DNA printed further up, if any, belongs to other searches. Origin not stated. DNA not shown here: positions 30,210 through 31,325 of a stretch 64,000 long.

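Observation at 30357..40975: Array of three diverged phage tail-gene copies, each followed by a different metabolic cassette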

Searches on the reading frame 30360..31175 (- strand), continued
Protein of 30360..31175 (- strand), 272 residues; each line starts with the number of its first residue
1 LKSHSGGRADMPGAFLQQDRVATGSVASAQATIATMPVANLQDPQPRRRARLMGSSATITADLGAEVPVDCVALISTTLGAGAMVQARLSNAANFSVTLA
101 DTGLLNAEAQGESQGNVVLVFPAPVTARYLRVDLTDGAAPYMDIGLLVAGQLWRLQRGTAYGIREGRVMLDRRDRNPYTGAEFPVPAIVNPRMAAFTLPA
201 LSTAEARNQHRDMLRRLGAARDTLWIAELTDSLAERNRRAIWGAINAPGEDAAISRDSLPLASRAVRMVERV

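Call 62: search_protein_families(library=ncbifam, proteins=[window:30360-31145:-, L005:8287-9996:+, L005:7029-7595:+, L005:7595-8440:+, L005:5790-6992:+, L003:4430-5320:-, L003:5320-6210:-, L003:6210-7757:-], max_evalue=0.001)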
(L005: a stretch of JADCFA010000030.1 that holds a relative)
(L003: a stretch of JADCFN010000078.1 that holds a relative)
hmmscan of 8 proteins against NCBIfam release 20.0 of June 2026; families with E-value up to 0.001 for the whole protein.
window:30360-31145:- (262 aa): 0 families

L005:8287-9996:+ (570 aa): 0 families

L005:7029-7595:+ (189 aa): 0 families

L005:7595-8440:+ (282 aa): 0 families

L005:5790-6992:+ (401 aa): 0 families

L003:4430-5320:- (297 aa): 3 families
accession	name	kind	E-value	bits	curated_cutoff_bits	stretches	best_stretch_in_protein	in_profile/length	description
TIGR04285.1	nucleoid_noc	exception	7.2e-08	32.1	315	1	11-213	2-207/255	nucleoid occlusion protein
TIGR00180.1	parB_part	domain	3.2e-07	30.3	58.45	1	14-172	8-174/186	ParB/RepB/Spo0J family partition protein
NF010406.0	PRK13832.1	subfamily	0.00031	19.4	640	1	36-154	30-153/578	plasmid partitioning protein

L003:5320-6210:- (297 aa): 8 families
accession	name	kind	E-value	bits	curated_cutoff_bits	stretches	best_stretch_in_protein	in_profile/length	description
TIGR00180.1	parB_part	domain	2.6e-12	46.9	58.45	1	11-124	5-120/186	ParB/RepB/Spo0J family partition protein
TIGR03734.1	PRTRC_parB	hypoth_equivalog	3e-12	45.9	278.6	1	23-132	7-119/555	PRTRC system ParB family protein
TIGR04285.1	nucleoid_noc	exception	5.2e-12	45.7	315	1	14-132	5-123/255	nucleoid occlusion protein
TIGR03454.1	partition_RepB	equivalog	1.5e-11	44.3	201.5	1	7-136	60-190/325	plasmid partitioning protein RepB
NF010406.0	PRK13832.1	subfamily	6.3e-11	41.5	640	1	28-183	25-179/578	plasmid partitioning protein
NF010440.0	PRK13866.1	equivalog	0.00017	20.8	522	1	30-131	88-187/336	plasmid partitioning protein RepB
TIGR03764.1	ICE_PFGI_1_parB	hypoth_equivalog_domain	0.00034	20.4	143.75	0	22-72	23-72/260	ParB family protein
NF033589.0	staphy_B_SbnI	equivalog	0.00092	18.6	350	0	9-89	6-82/254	bifunctional transcriptional regulator/O-phospho-L-serine synthase SbnI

L003:6210-7757:- (516 aa): 6 families
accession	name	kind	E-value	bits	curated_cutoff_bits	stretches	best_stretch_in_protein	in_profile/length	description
NF047343.1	SCCmet_CcrB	equivalog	1.7e-15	56.7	900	1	12-168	7-160/542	cassette chromosome recombinase CcrB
NF033518.0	transpos_IS607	equivalog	3.4e-08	33.3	110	1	12-118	54-152/187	IS607 family transposase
NF047347.1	SCCmet_CcrC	equivalog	4.2e-08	32.1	900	1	12-107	3-100/558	cassette chromosome recombinase CcrC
NF049883.1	resolv_YneB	equivalog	1.1e-06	28.3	175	1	14-165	2-148/211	YneB family resolvase-like protein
NF009949.0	PRK13413.1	equivalog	2.5e-05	24.1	272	1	16-94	4-75/203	master DNA invertase Mpi family serine-type recombinase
NF047344.1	SCCmet_CcrA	equivalog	0.00049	19.3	700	1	13-94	3-79/442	cassette chromosome recombinase CcrA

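Call 63: search_protein_families(library=phrogs, proteins=[L005:8287-9996:+, L005:7029-7595:+, L005:7595-8440:+, L005:5790-6992:+, L005:1223-2056:+, L003:4430-5320:-, L003:5320-6210:-, L003:6210-7757:-, L038:4172-4363:+, L041:1-1152:+], max_evalue=0.001)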
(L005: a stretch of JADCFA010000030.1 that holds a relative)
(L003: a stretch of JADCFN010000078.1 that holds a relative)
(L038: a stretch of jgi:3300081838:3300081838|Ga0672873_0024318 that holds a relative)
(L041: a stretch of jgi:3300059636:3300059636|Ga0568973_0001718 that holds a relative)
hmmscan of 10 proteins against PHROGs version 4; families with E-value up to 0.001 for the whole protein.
L005:8287-9996:+ (570 aa): 2 families
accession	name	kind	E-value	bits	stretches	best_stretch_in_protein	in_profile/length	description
phrog_8917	-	unknown function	5.3e-55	187.9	1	75-568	104-609/613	-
phrog_31539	-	unknown function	2.4e-06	27.1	1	214-338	144-274/899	-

L005:7029-7595:+ (189 aa): 0 families

L005:7595-8440:+ (282 aa): 4 families
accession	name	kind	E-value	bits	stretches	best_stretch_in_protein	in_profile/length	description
phrog_8510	-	head and packaging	1.7e-15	56.9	1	92-281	1147-1347/1348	virion structural protein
phrog_24074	-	unknown function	2.9e-13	50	2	64-219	655-776/892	-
phrog_3545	-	unknown function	2.9e-07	30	1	45-276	721-972/1115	-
phrog_17347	-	unknown function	0.00072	20.3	1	109-275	45-207/312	-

L005:5790-6992:+ (401 aa): 8 families
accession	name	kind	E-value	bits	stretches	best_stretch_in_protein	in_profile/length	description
phrog_8763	-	tail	2.8e-14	53.2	1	179-400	520-749/1024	tail protein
phrog_9116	-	tail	7e-11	42.6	1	206-262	68-124/455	tail protein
phrog_19618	-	tail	1.6e-10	41.5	1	200-369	139-296/387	tail collar protein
phrog_1858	-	tail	1.3e-09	37.6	1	194-328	135-252/1018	tail fiber protein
phrog_25747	-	tail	3.9e-08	32.7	1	216-312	697-790/901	tail fiber protein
phrog_31611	-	tail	3.2e-07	30.8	1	218-378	185-353/385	tail collar protein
phrog_327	-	tail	1.3e-06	29.1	1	45-366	200-434/618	tail protein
phrog_523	-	tail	0.0004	20.3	0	218-338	507-596/673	tail collar fiber protein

L005:1223-2056:+ (278 aa): 1 family
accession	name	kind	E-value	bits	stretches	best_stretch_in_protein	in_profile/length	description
phrog_6367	-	unknown function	1.3e-25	91.6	1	40-276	5-216/217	-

L003:4430-5320:- (297 aa): 11 families
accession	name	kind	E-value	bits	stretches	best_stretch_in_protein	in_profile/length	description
phrog_31451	-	unknown function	2.1e-48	166.1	1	11-292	10-289/298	-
phrog_4715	-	DNA, RNA and nucleotide metabolism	3e-09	36.8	1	13-264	149-413/630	ParB-like partition protein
phrog_498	-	other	3.1e-07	30.3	1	14-104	38-126/633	DNA methyltransferase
phrog_620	-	DNA, RNA and nucleotide metabolism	5.1e-06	27.7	1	32-89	29-80/217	ParB-like partition protein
phrog_6218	-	DNA, RNA and nucleotide metabolism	9.5e-06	26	1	33-92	25-85/506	ParB-like partition protein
phrog_8071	-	DNA, RNA and nucleotide metabolism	5.6e-05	23.6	1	34-89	28-78/389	ParB-like partition protein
phrog_1033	-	DNA, RNA and nucleotide metabolism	6.1e-05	24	1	36-175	59-207/334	ParB-like partition protein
phrog_21912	-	DNA, RNA and nucleotide metabolism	7.8e-05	23.7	1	33-88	52-111/153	DNA binding protein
phrog_723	-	DNA, RNA and nucleotide metabolism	0.00015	22.7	1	35-88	33-87/223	ParB-like partition protein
phrog_3264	-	DNA, RNA and nucleotide metabolism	0.00028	21.6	1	37-90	74-126/337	ParB-like partition protein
phrog_940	-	DNA, RNA and nucleotide metabolism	0.00099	19.4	0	32-93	26-84/388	nuclease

L003:5320-6210:- (297 aa): 15 families
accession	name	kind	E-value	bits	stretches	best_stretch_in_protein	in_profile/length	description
phrog_3951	-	unknown function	3.7e-31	109.7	1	9-258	16-246/301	-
phrog_3264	-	DNA, RNA and nucleotide metabolism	8.5e-20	72.6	1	5-146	43-184/337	ParB-like partition protein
phrog_6218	-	DNA, RNA and nucleotide metabolism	2.3e-15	57.7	1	23-143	19-138/506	ParB-like partition protein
phrog_1033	-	DNA, RNA and nucleotide metabolism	4.1e-15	57.4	1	22-185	47-213/334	ParB-like partition protein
phrog_4715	-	DNA, RNA and nucleotide metabolism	5.9e-12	45.8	1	6-120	142-256/630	ParB-like partition protein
phrog_723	-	DNA, RNA and nucleotide metabolism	2.9e-10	41.3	1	23-106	27-107/223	ParB-like partition protein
phrog_940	-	DNA, RNA and nucleotide metabolism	1.6e-08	35.2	1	23-107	20-98/388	nuclease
phrog_620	-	DNA, RNA and nucleotide metabolism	4.8e-08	34.3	1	23-101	23-95/217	ParB-like partition protein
phrog_8071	-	DNA, RNA and nucleotide metabolism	1.2e-07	32.3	1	22-103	20-95/389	ParB-like partition protein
phrog_498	-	other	3.3e-07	30.2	1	11-92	35-113/633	DNA methyltransferase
phrog_27360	-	unknown function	2.2e-06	28.2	1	17-122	18-128/312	-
phrog_12047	-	DNA, RNA and nucleotide metabolism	2.5e-06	28.3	1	19-127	5-109/301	ParB-like partition nuclease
phrog_18056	-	DNA, RNA and nucleotide metabolism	0.00029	20.8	1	23-130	17-113/387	ParB-like partition nuclease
phrog_21315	-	unknown function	0.00033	20.7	1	28-117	28-111/415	-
phrog_15396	-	DNA, RNA and nucleotide metabolism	0.0004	21.3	1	11-89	4-77/258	ParB-like partition nuclease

L003:6210-7757:- (516 aa): 3 families
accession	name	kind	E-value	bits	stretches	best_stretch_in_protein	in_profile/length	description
phrog_95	-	integration and excision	3.2e-63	215.3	1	9-353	85-389/651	integrase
phrog_125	-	DNA, RNA and nucleotide metabolism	2.1e-18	67.8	1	12-283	20-222/254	DNA invertase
phrog_6620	-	integration and excision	7.2e-08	33.2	1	12-118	56-153/201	transposase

L038:4172-4363:+ (64 aa): 0 families

L041:1-1152:+ (384 aa): 1 family
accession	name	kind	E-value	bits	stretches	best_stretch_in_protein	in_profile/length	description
phrog_290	-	tail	1.1e-14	55.6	1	2-360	18-303/411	minor tail protein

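Call 64: predict_structure(alignment_id=A2)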
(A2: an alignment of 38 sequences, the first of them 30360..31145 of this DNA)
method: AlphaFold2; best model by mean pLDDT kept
length: 262 residues; sequences in the alignment: 38
mean_pLDDT: 63.6   pTM: 0.64
mean pLDDT of the five models: 63.6, 60.9, 59.1, 57.2, 53.9
residues with pLDDT >= 90: 21; 70-90: 99; 50-70: 59; < 50: 83
segments of 3 or more residues with pLDDT < 50: 147-166, 168-191, 208-210, 232-262
pLDDT, mean of each block of 10 residues (from residue 1): 60 83 81 70 88 88 79 87 89 76 67 88 85 81 54 34 42 34 41 51 52 58 62 37 29 44 31
secondary structure, 60 per line:
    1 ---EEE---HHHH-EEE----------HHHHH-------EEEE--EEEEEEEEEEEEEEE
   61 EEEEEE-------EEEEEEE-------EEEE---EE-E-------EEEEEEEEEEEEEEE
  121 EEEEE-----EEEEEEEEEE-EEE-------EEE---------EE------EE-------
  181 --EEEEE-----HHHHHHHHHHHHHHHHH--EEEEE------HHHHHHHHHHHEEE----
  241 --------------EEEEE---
elements in order: E4-6 H10-13 E15-17 H28-32 E40-43 E46-66 E74-80 E88-91 E106-125 E131-140 E142-144 E152-154 E183-187 H193-209 E212-216 H223-233 E234-236 E255-259

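Call 67: fold_search(model_id=the predicted structure, library=pdb)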
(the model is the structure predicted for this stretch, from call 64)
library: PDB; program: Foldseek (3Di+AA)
matches with E <= 10: 1646; with E <= 0.001: 178
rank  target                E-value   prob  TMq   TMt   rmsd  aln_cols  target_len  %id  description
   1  4zxe_A                9.5e-08  1.00  0.40  0.75   4.4       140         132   16  X-ray crystal structure of chitosan-binding module 1 derived from chitosanase/glucanase from Paenibacillus sp. IK-5. (released 2016-04-13)
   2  6q63_A                1.2e-07  1.00  0.40  0.15   4.4       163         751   14  BT0459 (released 2019-05-08)
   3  4zxe_C                1.8e-07  1.00  0.40  0.72   4.3       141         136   18  X-ray crystal structure of chitosan-binding module 1 derived from chitosanase/glucanase from Paenibacillus sp. IK-5. (released 2016-04-13)
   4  2yc4_B                2.2e-07  1.00  0.43  0.81   2.4       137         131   12  Intraflagellar Transport Complex 25-27 from Chlamydomonas (released 2011-03-23)
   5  1tvg                  2.6e-07  1.00  0.41  0.75   3.6       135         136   15  X-ray structure of human PP25 gene product, HSPC034. Northeast Structural Genomics Target HR1958. (released 2004-11-09)
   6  4zy9_A                3.7e-07  1.00  0.40  0.74   3.7       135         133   16  X-ray crystal structure of selenomethionine-labelled V110M mutant of chitosan-binding module 1 derived from chitosanas (released 2016-04-13)
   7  2yc4_A                6.5e-07  1.00  0.41  0.78   2.7       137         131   12  Intraflagellar Transport Complex 25-27 from Chlamydomonas (released 2011-03-23)
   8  4zz5_A                1.2e-06  1.00  0.39  0.73   4.7       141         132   15  X-ray crystal structure of chitosan-binding module 2 derived from chitosanase/glucanase from Paenibacillus sp. IK-5 (released 2016-04-13)
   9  2w1q_A                1.2e-06  1.00  0.38  0.67   3.9       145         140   15  Unique ligand binding specificity for a family 32 Carbohydrate- Binding Module from the Mu toxin produced by Clostridi (released 2009-05-05)
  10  2yc2_A                1.2e-06  1.00  0.42  0.79   2.6       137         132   13  Intraflagellar Transport Complex 25-27 from Chlamydomonas (released 2011-03-23)
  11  8ruy_R                1.2e-06  1.00  0.41  0.75   2.9       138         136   13  Structure of IFTA and IFTB in Retrograde Intraflagellar transport trains (released 2024-07-24)
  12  2v72                  1.2e-06  1.00  0.39  0.70   4.2       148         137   13  The structure of the family 32 CBM from C. perfringens NanJ in complex with galactose (released 2007-08-21)
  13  2w1q_B                1.2e-06  1.00  0.38  0.66   3.5       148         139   14  Unique ligand binding specificity for a family 32 Carbohydrate- Binding Module from the Mu toxin produced by Clostridi (released 2009-05-05)
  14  2wdb_C                1.3e-06  1.00  0.38  0.65   4.0       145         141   15  A family 32 carbohydrate-binding module, from the Mu toxin produced by Clostridium perfringens, in complex with beta-D (released 2009-05-05)
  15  5zu6                  1.4e-06  1.00  0.37  0.60   4.0       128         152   18  A CBM32 derived from alginate lyase B (AlyB-OU02) (released 2018-06-20)
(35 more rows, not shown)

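Call 68: fold_search(model_id=the predicted structure, library=viral)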
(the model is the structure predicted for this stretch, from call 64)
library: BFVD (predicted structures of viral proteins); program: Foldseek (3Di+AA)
matches with E <= 10: 1797; with E <= 0.001: 79
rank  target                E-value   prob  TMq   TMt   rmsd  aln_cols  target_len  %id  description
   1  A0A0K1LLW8            2.0e-12  1.00  0.73  0.73   4.8       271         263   19  Uncharacterized protein [Caulobacter phage Sansa]
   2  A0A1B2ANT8            1.0e-11  1.00  0.63  0.61   5.8       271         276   14  (no name in the UniProt tables at hand)
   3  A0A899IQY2            2.1e-11  1.00  0.56  0.29   5.6       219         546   18  (no name in the UniProt tables at hand)
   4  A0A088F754            7.2e-10  1.00  0.59  0.43   5.9       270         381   16  (no name in the UniProt tables at hand)
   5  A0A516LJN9            1.7e-09  1.00  0.59  0.56   6.7       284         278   12  (no name in the UniProt tables at hand)
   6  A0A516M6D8            2.6e-09  1.00  0.62  0.31   6.5       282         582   13  (no name in the UniProt tables at hand)
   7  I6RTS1                5.5e-09  1.00  0.57  0.56   5.5       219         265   12  (no name in the UniProt tables at hand)
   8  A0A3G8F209            5.8e-09  1.00  0.57  0.54   6.4       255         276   17  (no name in the UniProt tables at hand)
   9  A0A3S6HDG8            3.4e-07  1.00  0.62  0.66   5.2       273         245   19  (no name in the UniProt tables at hand)
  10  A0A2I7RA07            5.1e-07  1.00  0.48  0.46   9.9       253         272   17  (no name in the UniProt tables at hand)
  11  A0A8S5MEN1            6.1e-07  1.00  0.37  0.17  18.1       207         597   11  F5/8 type C domain [Siphoviridae sp. ctYh54]
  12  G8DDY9                3.7e-06  1.00  0.41  0.09  10.1       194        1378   14  (no name in the UniProt tables at hand)
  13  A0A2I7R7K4            4.9e-06  1.00  0.45  0.26   6.6       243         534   15  (no name in the UniProt tables at hand)
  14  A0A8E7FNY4            6.6e-06  1.00  0.39  0.16   3.8       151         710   10  (no name in the UniProt tables at hand)
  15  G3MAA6                7.8e-06  1.00  0.43  0.47  13.8       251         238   12  Gp365 [Bacillus phage G]
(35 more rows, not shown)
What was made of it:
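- The fold matches CBM32 modules (Foldseek E 1e-7), and the full-length model matches a Caulobacter phage Sansa protein (TM 0.73) (calls 64, 67, 68).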

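Call 76: search_protein_families(library=padloc, proteins=[L162:10992-12101:+, L162:12092-13159:+, L162:13159-15000:+, L162:14984-15964:+, L162:17069-18121:-, L037:1736-4312:-, L037:4312-5820:-, L037:5830-7833:-, L037:8201-8932:+, L037:8939-9886:+], max_evalue=0.00001)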
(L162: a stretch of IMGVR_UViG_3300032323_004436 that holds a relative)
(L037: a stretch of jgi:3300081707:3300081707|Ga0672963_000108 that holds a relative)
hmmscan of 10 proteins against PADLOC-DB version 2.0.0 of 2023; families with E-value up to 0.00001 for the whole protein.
L162:10992-12101:+ (370 aa): 56 families (the best 25 are shown)
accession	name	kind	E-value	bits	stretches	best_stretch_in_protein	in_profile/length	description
PDLC03234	MTase_II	-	1.1e-99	332.2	1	17-366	6-367/375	Type II methyltransferase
PDLC03326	MTase_II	-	2e-81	272.2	1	17-364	6-375/412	Type II methyltransferase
PDLC03378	MTase_II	-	9.6e-78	259.9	1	19-366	6-331/344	Type II methyltransferase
PDLC00033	DruM2|DruM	-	9.8e-72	240.3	1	15-361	21-360/368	DNA cytosine methylase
PDLC03237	MTase_II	-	1.8e-58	196.3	2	19-185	797-971/1036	Type II methyltransferase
PDLC03225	MTase_II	-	4.1e-56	188.9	2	142-364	360-597/615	Type II methyltransferase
PDLC02648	DrmMII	-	1.2e-53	180.6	2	12-183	18-226/468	DrmMII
PDLC00026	DruM2|DruM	-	4.7e-52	175.6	1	16-366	5-319/336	DNA cytosine methylase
PDLC00027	DruM2|DruM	-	1.5e-46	157.5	2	10-184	7-173/361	DNA cytosine methylase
PDLC02649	DrmMII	-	9.1e-46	154.6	2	82-215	116-254/422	DrmMII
PDLC02650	DrmMII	-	4.5e-45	152.3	2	16-137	9-138/435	DrmMII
PDLC03272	MTase_II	-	7.5e-45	151.8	1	17-364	76-389/407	Type II methyltransferase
PDLC00031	DruM2|DruM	-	4.6e-41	139.1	2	19-184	15-173/361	DNA cytosine methylase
PDLC03343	MTase_II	-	1.5e-39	134.2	2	18-196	8-183/462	Type II methyltransferase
PDLC00030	DruM2|DruM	-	3.1e-39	133.2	2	19-183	9-185/380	DNA cytosine methylase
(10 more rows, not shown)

L162:12092-13159:+ (356 aa): 0 families

L162:13159-15000:+ (614 aa): 0 families

L162:14984-15964:+ (327 aa): 5 families
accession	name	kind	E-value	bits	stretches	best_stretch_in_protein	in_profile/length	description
PDLC01917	CARF6--CARF_CARF_CARF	-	2.8e-82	274.4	1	16-320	11-307/308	-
PDLC01911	CARF6--CARF_CARF_CARF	-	1.8e-15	55.2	1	18-302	19-307/325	-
PDLC01922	CARF6--CARF_CARF_CARF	-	6.9e-12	43.4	1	154-302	141-283/295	-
PDLC01914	CARF6--CARF_CARF_CARF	-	1.4e-11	42.3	1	102-300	89-294/311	-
PDLC01915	CARF6--CARF_CARF_CARF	-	4.7e-08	30.8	1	29-289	26-267/297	-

L162:17069-18121:- (351 aa): 48 families (the best 25 are shown)
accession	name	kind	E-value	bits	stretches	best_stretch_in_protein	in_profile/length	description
PDLC02654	DrmMII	-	1.5e-86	288.6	1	2-314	3-320/322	DrmMII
PDLC03378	MTase_II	-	2e-37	127.3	1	3-169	3-172/344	Type II methyltransferase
PDLC03234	MTase_II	-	3e-34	116.9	1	4-169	6-179/375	Type II methyltransferase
PDLC00033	DruM2|DruM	-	9.2e-33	112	1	3-174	22-200/368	DNA cytosine methylase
PDLC03326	MTase_II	-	7.7e-32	109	1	4-175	6-188/412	Type II methyltransferase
PDLC00026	DruM2|DruM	-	1.4e-27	95.1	1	3-318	5-320/336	DNA cytosine methylase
PDLC03272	MTase_II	-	1.5e-26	91.5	1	3-318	75-392/407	Type II methyltransferase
PDLC03712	oMTase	-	2.1e-24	84.1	1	7-173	231-400/537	orphan methyltransferase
PDLC03270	MTase_II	-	4.3e-24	83.1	1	4-167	2-164/309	Type II methyltransferase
PDLC00027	DruM2|DruM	-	9.7e-24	82.4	1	3-165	12-173/361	DNA cytosine methylase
PDLC02650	DrmMII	-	8.6e-20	69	1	5-122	11-137/435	DrmMII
PDLC03343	MTase_II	-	1.1e-19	68.8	1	3-167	6-170/462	Type II methyltransferase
PDLC03237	MTase_II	-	1.4e-19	67.5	1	6-168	797-972/1036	Type II methyltransferase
PDLC00031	DruM2|DruM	-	3.1e-18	64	1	3-163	12-170/361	DNA cytosine methylase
PDLC03307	MTase_II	-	1.7e-17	61.7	1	4-122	2-115/382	Type II methyltransferase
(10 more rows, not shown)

L037:1736-4312:- (859 aa): 2 families
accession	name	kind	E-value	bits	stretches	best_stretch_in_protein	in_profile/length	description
PDLC03829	ZacB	-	8e-14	49.4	1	259-367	293-403/586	-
PDLC04553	PDC-M27B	-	2.2e-08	31.2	1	87-122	108-144/635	-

L037:4312-5820:- (503 aa): 0 families

L037:5830-7833:- (668 aa): 1 family
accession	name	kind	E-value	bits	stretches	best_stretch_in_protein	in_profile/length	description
PDLC05014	PDC-S41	-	1.7e-128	427.8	1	25-650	3-634/657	-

L037:8201-8932:+ (244 aa): 3 families
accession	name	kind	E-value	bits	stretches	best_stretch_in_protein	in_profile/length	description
PDLC04111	JukA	-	7.3e-13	46.6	1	23-240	9-245/250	-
PDLC04112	JukA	-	2.4e-09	35.2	1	75-235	62-220/234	-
PDLC04113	JukA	-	9.7e-07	26.6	0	121-237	105-242/245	-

L037:8939-9886:+ (316 aa): 0 families
